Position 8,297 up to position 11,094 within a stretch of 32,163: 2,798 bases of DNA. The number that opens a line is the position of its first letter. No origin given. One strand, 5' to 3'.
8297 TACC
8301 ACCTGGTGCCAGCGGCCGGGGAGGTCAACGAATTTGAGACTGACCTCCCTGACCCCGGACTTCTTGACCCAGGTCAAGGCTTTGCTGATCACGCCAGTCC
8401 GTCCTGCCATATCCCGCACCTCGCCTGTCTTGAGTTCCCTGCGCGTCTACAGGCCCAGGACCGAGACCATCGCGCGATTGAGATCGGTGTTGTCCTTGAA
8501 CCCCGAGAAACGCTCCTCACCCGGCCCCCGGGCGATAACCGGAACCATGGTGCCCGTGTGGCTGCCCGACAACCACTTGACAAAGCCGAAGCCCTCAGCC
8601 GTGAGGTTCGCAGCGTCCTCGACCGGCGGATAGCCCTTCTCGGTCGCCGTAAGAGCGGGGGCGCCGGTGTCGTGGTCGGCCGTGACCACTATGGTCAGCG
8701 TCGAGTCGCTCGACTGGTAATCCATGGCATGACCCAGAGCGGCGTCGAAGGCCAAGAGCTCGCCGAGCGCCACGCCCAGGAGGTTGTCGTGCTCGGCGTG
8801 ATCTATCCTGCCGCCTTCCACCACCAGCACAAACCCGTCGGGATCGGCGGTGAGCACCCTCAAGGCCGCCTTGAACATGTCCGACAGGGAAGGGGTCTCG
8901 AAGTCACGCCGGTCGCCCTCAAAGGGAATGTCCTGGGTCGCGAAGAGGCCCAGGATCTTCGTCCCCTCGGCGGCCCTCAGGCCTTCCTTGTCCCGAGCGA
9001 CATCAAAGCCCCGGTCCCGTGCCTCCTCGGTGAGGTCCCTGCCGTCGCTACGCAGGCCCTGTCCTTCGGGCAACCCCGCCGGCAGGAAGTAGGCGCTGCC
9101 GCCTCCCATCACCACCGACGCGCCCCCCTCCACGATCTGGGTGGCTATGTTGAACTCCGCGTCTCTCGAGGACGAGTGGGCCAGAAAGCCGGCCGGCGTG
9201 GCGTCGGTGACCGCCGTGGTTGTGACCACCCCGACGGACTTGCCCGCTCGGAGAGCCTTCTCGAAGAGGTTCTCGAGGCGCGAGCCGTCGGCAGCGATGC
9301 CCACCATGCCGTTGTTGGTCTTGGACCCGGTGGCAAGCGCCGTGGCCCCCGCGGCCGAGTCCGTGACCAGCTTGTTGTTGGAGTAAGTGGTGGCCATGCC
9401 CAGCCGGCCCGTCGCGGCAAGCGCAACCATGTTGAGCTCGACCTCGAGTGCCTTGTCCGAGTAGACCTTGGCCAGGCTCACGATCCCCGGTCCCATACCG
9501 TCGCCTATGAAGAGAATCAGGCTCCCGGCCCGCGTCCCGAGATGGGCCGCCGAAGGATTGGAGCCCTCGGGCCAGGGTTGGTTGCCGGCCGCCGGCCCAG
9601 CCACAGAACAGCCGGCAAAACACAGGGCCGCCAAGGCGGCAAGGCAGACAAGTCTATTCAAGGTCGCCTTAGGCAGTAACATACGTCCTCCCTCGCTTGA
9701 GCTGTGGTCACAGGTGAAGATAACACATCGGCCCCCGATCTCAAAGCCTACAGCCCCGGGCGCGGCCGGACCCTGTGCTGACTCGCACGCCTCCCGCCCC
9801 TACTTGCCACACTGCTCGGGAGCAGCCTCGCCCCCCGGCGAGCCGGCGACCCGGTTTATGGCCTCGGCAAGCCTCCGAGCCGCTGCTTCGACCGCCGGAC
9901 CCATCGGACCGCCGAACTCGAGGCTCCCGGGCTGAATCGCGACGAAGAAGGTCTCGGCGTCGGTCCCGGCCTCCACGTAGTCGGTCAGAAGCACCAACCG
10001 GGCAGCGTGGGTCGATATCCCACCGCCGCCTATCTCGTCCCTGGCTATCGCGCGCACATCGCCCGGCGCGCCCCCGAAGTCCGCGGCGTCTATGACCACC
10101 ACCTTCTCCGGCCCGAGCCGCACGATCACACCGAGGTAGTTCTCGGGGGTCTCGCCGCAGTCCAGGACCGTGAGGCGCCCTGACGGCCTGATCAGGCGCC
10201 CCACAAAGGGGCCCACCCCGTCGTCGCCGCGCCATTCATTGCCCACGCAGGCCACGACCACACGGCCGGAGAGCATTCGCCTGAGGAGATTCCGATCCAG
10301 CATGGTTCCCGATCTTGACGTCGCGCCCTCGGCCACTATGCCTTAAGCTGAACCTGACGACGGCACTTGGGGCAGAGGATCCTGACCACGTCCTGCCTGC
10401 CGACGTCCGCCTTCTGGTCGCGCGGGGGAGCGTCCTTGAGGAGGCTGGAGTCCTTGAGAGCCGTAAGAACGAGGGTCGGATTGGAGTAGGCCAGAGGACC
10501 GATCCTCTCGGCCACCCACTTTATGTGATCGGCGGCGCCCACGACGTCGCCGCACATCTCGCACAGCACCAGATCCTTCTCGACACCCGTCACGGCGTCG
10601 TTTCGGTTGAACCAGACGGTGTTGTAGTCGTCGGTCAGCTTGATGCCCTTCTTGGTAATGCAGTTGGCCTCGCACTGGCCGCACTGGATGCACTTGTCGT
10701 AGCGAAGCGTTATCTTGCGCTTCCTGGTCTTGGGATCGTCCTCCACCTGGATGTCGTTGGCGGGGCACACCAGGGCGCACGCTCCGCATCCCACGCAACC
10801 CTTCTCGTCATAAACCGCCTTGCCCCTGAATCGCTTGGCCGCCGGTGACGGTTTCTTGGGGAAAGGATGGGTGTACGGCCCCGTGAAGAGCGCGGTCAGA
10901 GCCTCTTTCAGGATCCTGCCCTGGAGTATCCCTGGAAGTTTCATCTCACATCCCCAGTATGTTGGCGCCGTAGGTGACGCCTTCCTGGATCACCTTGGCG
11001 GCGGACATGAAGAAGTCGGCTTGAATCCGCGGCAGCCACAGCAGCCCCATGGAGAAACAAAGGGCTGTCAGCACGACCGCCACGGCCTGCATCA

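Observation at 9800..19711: Hyc/FHL-type group 4 [NiFe] hydrogenase operon whose electron-input module is a sulfhydrogenase-like AsrA/HydB + FNR-like pair instead of formate dehydrogenase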

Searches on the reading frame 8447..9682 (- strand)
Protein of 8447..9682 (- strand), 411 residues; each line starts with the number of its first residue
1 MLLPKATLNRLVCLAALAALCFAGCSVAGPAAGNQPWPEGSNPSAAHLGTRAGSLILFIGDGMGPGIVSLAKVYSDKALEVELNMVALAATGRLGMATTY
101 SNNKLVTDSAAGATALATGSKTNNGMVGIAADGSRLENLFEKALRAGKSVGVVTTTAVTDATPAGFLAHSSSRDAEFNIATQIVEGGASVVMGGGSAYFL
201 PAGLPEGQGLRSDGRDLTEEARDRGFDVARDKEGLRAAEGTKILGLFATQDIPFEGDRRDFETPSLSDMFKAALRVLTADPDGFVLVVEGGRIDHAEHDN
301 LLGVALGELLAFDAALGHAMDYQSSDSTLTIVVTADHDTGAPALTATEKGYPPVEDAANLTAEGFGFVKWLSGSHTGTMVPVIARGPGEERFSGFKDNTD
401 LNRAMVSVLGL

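Call 55: search_protein_families(library=pfam, proteins=[window:8447-9682:-], max_evalue=0.0001)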
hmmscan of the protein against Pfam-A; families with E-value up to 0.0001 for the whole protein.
window:8447-9682:- (411 aa): 1 family
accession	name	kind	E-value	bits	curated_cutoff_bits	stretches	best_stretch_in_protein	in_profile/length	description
PF00245.25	Alk_phosphatase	-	4.7e-85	286.5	24.4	1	55-341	4-319/423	Alkaline phosphatase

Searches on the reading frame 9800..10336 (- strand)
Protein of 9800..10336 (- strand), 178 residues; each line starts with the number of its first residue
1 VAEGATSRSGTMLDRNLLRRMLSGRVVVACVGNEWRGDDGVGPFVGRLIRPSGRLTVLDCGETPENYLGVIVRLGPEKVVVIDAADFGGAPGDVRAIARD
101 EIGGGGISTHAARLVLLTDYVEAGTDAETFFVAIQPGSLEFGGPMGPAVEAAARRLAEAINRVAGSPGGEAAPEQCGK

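Call 12: search_protein_families(library=pfam, proteins=[window:9800-10336:-], max_evalue=0.001)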
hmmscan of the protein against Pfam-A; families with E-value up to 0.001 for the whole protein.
window:9800-10336:- (178 aa): 1 family
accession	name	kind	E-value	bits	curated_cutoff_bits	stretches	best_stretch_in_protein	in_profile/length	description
PF01750.23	HycI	-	1.6e-15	57.6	23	1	51-160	13-127/130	Hydrogenase maturation protease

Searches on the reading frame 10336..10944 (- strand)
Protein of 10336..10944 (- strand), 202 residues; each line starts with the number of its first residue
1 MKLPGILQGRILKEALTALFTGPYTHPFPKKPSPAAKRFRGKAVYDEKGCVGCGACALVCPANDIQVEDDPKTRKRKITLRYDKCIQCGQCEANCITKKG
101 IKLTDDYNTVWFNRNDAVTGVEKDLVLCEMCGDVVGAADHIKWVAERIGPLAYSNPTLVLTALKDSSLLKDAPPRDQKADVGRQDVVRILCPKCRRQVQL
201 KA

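Call 4: search_protein_families(library=pfam, proteins=[window:10336-10944:-], max_evalue=0.001)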
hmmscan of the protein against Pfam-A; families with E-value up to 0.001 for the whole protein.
window:10336-10944:- (202 aa): 9 families
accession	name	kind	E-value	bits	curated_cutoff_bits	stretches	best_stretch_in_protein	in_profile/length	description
PF12838.12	Fer4_7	-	2.9e-09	37.7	27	1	50-97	2-50/52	4Fe-4S dicluster domain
PF00037.32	Fer4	-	1.1e-08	35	21.1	1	44-65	2-23/24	4Fe-4S binding domain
PF13237.11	Fer4_10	-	2.9e-08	33.9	25.5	1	43-95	2-52/53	4Fe-4S dicluster domain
PF13187.11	Fer4_9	-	7.5e-08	32.7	27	1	50-97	2-49/52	4Fe-4S dicluster domain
PF12837.12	Fer4_6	-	2.7e-06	27.5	25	2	43-63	2-22/24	4Fe-4S binding domain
PF12797.12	Fer4_2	-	9.3e-06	25.7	24.5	1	43-62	3-22/22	4Fe-4S binding domain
PF13183.11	Fer4_8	-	1.7e-05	25.7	27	0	49-95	4-64/68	4Fe-4S dicluster domain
PF14697.11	Fer4_21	-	4.4e-05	24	35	1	43-102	1-58/59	4Fe-4S dicluster domain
PF25160.1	LdpA_Fe-S-bd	-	0.00035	20.7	27.6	1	47-67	25-45/49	LdpA Fe-S cluster-binding domain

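Call 5: search_protein_families(library=ncbifam, proteins=[window:10336-10944:-], max_evalue=0.001)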
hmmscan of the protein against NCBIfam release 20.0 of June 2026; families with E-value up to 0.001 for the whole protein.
window:10336-10944:- (202 aa): 53 families (the best 25 are shown)
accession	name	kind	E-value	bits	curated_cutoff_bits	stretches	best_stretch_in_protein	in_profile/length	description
NF009053.0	PRK12387.1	subfamily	8.9e-28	97.3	204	1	19-179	9-145/180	formate hydrogenlyase complex iron-sulfur subunit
NF006076.0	PRK08222.1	equivalog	1e-22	80.8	270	1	16-146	6-135/181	hydrogenase 4 subunit H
TIGR01971.1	NuoI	subfamily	1.4e-18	66.6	113.05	1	16-120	6-117/121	NADH-quinone oxidoreductase, chain I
NF006221.0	PRK08348.1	subfamily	2.3e-18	66.2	124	1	11-110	6-101/136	NADH-plastoquinone oxidoreductase subunit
NF004537.0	PRK05888.1-3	equivalog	8.4e-17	61.4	163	1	16-119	31-148/204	NADH-quinone oxidoreductase subunit NuoI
NF004538.0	PRK05888.1-4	equivalog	2.2e-14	53.4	135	1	16-125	24-141/162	NADH-quinone oxidoreductase subunit NuoI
NF004536.0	PRK05888.1-1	equivalog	9.8e-14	51.1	212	1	16-132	21-143/180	NADH-quinone oxidoreductase subunit NuoI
NF010590.0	PRK13984.1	equivalog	1e-11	43.7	946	1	15-116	17-123/611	putative oxidoreductase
NF004539.0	PRK05888.1-5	equivalog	1e-10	41.5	225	1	15-96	23-113/162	NADH-quinone oxidoreductase subunit NuoI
NF040612.1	F420_dehyd_FpoI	exception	1.9e-10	40.7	180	1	12-67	6-61/135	F420H2 dehydrogenase subunit FpoI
NF004540.0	PRK05888.2-1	equivalog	2.8e-10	39.9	215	1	6-118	4-120/139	NADH-quinone oxidoreductase subunit NuoI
NF004545.0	PRK05888.3-1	equivalog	8.9e-10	38.4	229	1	14-112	32-134/154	NADH-quinone oxidoreductase subunit NuoI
NF042909.1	FMH_DH_FwdF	exception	1.1e-09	37.9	375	1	36-98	245-309/336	tungsten-dependent formylmethanofuran dehydrogenase subunit FwdF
TIGR00403.1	ndhI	equivalog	1.2e-09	38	302.35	1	23-116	37-134/183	NAD(P)H-quinone oxidoreductase subunit I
TIGR04395.1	cutC_activ_rSAM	equivalog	4.3e-09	36.1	360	1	39-133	45-131/309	choline TMA-lyase-activating enzyme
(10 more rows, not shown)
